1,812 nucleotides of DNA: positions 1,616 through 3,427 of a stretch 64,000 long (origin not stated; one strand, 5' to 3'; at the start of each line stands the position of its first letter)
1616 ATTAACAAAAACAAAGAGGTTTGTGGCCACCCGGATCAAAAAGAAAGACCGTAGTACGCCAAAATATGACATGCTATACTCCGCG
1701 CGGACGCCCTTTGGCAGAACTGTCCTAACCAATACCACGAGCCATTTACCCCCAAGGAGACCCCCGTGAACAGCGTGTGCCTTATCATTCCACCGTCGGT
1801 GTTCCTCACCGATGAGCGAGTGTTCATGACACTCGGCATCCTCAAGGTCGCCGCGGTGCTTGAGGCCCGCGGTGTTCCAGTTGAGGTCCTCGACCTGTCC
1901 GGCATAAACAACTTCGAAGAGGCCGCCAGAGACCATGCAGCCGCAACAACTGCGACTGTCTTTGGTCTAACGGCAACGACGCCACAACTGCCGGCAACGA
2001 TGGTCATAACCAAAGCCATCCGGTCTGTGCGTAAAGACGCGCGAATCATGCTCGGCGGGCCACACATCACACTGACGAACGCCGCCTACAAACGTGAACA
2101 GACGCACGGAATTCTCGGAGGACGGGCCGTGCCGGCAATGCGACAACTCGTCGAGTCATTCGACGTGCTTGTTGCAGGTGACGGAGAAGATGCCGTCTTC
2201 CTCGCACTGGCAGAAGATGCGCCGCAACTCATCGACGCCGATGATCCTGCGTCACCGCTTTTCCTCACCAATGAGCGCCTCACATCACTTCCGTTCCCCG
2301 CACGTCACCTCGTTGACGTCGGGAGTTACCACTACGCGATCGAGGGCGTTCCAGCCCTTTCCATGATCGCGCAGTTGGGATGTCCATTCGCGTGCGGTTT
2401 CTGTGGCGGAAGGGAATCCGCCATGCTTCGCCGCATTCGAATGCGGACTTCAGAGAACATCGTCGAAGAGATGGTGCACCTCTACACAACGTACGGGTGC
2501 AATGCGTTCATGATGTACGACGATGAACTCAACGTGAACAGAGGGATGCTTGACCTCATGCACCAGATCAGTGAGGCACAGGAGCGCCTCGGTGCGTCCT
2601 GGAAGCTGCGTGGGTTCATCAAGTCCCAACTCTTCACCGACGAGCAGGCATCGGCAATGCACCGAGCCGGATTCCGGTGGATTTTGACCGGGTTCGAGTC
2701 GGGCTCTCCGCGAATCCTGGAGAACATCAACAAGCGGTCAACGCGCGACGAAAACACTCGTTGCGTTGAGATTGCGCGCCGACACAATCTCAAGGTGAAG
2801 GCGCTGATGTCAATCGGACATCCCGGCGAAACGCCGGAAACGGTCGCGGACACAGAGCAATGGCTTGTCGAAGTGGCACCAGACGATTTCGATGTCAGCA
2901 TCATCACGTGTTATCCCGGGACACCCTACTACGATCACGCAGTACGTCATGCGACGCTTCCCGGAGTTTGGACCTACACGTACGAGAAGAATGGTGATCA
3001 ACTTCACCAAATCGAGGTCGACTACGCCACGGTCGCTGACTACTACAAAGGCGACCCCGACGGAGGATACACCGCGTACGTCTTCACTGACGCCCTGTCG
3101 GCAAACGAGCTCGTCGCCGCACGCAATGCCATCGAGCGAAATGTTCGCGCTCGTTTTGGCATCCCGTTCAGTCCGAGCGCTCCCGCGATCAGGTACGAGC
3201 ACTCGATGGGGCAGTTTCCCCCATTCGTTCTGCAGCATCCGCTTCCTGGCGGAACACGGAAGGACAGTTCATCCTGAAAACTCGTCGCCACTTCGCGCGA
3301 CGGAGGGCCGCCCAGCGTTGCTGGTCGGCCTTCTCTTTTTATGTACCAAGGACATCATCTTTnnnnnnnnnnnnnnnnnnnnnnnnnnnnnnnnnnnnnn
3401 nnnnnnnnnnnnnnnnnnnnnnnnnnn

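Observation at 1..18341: About 18 kb protein-glycosylation-like island next to a secreted LTD-PKD-LTD surface protein with a poly-Ser/Thr linker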

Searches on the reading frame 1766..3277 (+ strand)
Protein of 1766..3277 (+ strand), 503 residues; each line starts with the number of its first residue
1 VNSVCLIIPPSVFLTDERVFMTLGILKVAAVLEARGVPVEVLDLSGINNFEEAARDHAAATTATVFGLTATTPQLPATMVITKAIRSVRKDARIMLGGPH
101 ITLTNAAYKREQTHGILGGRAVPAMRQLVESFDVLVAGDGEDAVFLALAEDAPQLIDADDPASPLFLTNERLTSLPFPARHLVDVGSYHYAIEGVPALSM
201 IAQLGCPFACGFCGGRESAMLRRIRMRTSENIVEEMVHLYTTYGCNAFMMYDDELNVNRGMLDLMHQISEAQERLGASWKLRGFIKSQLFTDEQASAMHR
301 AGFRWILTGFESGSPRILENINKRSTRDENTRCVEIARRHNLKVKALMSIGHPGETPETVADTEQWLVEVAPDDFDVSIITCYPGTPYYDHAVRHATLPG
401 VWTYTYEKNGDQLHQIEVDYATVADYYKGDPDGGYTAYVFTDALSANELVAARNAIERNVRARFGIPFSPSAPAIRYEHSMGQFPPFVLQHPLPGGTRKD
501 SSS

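Call 6: search_protein_families(library=pfam, proteins=[window:1766-3277:+], max_evalue=0.01)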
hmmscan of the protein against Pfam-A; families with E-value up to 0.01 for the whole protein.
window:1766-3277:+ (503 aa): 2 families
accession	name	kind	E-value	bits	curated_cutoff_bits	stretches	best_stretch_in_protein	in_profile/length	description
PF04055.27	Radical_SAM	-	9.3e-22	78.4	29.5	1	202-367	3-166/166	Radical SAM superfamily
PF02310.24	B12-binding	-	3.3e-13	49.9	32.1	1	20-108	12-98/121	B12 binding domain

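Call 22: search_protein_families(library=ncbifam, proteins=[window:1766-3277:+], max_evalue=0.01)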
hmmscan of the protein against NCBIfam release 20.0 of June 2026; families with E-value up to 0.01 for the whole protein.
window:1766-3277:+ (503 aa): 23 families
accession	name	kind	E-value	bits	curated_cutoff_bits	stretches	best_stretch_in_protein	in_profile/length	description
TIGR04479.1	bcpD_PhpK_rSAM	subfamily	2.6e-29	102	600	2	198-391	242-430/504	PhpK family radical SAM P-methyltransferase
TIGR03471.1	HpnJ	equivalog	5.7e-29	101.3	577.6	1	185-417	185-412/472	hopanoid biosynthesis associated radical SAM protein HpnJ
TIGR02026.1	BchE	equivalog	1.8e-25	89.7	481.35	1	27-396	27-391/497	magnesium-protoporphyrin IX monomethyl ester anaerobic oxidative cyclase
NF033070.1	rSAM_AprD4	equivalog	6.2e-22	78.1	500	1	170-394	168-392/456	AprD4 family radical SAM diol-dehydratase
TIGR04014.1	B12_SAM_MJ_0865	equivalog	1.6e-21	76.7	360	1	203-395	166-361/434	methyl-coenzyme M reductase glutamine C-methyltransferase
NF050148.1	rSAM_ApyD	equivalog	2.9e-19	68.9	750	1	189-400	189-401/645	RiPP biosynthesis radical SAM protein ApyD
TIGR04072.2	rSAM_ladder_B12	equivalog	5.8e-18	64.7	360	1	109-396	95-376/443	lipid biosynthesis B12-binding/radical SAM protein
NF038361.1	rSAM_Sden_1168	equivalog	7.9e-17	61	575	1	157-398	235-479/560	Sden_1168 family B12-binding radical SAM P-methyltransferase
TIGR03975.1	rSAM_ocin_1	subfamily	1.5e-16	60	281.85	2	209-369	277-429/606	RiPP maturation radical SAM C-methyltransferase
TIGR04367.1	HpnR_B12_rSAM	equivalog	5.5e-16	58.2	650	1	17-394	14-375/490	hopanoid C-3 methylase HpnR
TIGR04385.1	B12_rSAM_cofa1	equivalog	7e-16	58.5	450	1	15-367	14-361/438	B12 lower ligand biosynthesis radical SAM protein BzaD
TIGR04013.1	B12_SAM_MJ_1487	hypoth_equivalog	4.9e-13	48.7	251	2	306-392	269-357/382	TIGR04013 family B12-binding domain/radical SAM domain-containing protein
TIGR00089.1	TIGR00089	subfamily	9.2e-07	28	251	1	203-390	146-338/429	MiaB/RimO family radical SAM methylthiotransferase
TIGR04428.1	B12_rSAM_trp_MT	equivalog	2.6e-06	26.1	500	1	199-369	218-397/558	tryptophan 2-C-methyltransferase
NF040546.1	rSAM_CUAEP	equivalog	1.5e-05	23.9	500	0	296-356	267-327/468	CUAEP/CCAEP-tail radical SAM (seleno)protein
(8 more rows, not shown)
